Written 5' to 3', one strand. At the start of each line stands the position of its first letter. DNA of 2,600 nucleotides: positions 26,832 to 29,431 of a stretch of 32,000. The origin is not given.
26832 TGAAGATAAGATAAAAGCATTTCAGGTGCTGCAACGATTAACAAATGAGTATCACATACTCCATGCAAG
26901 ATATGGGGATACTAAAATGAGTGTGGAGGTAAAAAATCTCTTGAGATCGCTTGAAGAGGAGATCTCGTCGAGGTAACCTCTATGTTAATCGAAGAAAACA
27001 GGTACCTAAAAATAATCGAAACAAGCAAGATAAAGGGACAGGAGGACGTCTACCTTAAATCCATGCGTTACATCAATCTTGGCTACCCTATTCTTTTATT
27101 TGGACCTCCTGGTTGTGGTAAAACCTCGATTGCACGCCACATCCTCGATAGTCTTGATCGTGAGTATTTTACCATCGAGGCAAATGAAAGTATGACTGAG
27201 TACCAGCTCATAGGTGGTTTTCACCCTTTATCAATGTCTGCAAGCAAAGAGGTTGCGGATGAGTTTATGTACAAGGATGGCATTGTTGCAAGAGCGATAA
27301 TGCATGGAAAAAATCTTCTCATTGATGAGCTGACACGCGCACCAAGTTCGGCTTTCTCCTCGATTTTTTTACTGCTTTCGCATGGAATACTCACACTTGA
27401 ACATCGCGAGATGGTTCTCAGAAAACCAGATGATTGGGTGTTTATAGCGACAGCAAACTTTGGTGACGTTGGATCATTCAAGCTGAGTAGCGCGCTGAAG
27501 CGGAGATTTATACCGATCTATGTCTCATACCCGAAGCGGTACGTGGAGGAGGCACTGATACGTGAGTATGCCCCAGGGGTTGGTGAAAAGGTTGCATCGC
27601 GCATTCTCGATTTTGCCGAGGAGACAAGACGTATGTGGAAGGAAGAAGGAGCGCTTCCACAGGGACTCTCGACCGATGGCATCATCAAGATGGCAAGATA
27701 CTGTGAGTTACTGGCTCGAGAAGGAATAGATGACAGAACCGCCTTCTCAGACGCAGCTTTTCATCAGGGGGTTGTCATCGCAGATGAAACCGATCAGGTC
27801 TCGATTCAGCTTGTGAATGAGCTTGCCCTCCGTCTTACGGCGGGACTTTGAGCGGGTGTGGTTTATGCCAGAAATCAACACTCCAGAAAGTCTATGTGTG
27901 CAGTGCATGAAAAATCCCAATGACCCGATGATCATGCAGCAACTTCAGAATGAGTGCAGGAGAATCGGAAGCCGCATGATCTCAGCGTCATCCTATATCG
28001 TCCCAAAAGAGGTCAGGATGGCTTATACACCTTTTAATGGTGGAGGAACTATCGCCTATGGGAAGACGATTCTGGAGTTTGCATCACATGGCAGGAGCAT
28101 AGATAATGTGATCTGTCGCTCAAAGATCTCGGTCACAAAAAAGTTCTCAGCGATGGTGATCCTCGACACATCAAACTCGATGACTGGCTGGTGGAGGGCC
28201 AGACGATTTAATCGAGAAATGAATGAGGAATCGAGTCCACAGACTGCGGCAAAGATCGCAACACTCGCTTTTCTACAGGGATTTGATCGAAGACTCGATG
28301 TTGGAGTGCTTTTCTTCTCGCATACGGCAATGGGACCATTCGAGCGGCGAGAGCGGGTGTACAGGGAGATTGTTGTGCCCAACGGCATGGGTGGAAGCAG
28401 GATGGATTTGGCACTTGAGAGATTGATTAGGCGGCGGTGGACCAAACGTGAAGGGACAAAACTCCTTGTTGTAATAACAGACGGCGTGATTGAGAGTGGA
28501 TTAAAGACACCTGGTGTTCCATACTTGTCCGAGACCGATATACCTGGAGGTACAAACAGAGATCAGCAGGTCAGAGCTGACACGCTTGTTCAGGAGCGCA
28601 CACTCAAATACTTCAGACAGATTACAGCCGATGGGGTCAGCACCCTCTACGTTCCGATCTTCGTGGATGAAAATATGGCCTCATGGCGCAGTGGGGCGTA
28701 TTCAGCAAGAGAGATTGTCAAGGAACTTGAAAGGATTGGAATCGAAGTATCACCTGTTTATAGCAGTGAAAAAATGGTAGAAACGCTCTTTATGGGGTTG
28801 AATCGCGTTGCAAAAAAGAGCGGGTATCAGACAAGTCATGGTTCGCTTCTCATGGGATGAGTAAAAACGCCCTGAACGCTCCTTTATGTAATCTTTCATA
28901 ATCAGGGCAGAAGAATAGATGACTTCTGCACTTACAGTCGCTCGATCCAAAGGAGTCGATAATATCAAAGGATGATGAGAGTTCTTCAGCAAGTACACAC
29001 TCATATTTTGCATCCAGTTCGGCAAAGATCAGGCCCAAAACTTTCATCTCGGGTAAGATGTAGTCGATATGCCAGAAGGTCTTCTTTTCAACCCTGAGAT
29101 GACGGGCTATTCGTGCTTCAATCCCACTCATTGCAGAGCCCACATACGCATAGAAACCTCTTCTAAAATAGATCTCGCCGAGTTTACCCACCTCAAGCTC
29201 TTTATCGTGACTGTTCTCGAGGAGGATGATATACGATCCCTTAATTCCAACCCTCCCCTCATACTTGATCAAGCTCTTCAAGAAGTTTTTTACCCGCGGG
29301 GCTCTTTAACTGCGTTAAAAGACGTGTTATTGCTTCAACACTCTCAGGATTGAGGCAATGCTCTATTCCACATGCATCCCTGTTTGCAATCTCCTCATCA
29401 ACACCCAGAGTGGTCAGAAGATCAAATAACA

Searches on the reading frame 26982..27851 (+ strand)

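Call 21: search_protein_families(library=pfam, proteins=[window:26982-27851:+], max_evalue=0.0001)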
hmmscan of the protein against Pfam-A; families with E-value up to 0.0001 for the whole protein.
window:26982-27851:+ (289 aa): 4 families
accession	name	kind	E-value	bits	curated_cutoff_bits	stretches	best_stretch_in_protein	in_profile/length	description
PF07728.20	AAA_5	-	5e-25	88.6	22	1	37-176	2-139/139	AAA domain (dynein-related subfamily)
PF00004.35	AAA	-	4.2e-08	34.1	21.2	1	37-74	1-38/131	ATPase family associated with various cellular activities (AAA)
PF13401.12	AAA_22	-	2.2e-07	31.7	27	1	36-83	7-57/130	AAA domain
PF07726.17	AAA_3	-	4.9e-07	30.1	27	1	37-177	2-130/131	ATPase family associated with various cellular activities (AAA)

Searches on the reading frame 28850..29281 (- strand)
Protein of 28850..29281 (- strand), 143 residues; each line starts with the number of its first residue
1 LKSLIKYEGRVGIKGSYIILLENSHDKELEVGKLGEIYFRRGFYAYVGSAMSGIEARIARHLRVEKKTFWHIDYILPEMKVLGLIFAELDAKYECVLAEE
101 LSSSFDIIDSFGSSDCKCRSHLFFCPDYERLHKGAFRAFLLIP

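Call 21: search_protein_families(library=pfam, proteins=[window:28850-29281:-], max_evalue=0.0001)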
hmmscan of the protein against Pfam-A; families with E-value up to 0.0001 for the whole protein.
window:28850-29281:- (143 aa): 1 family
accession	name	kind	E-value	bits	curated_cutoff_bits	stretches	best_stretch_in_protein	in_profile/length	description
PF01986.22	DUF123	-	6.5e-26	91.1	25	1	38-123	2-94/95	Domain of unknown function DUF123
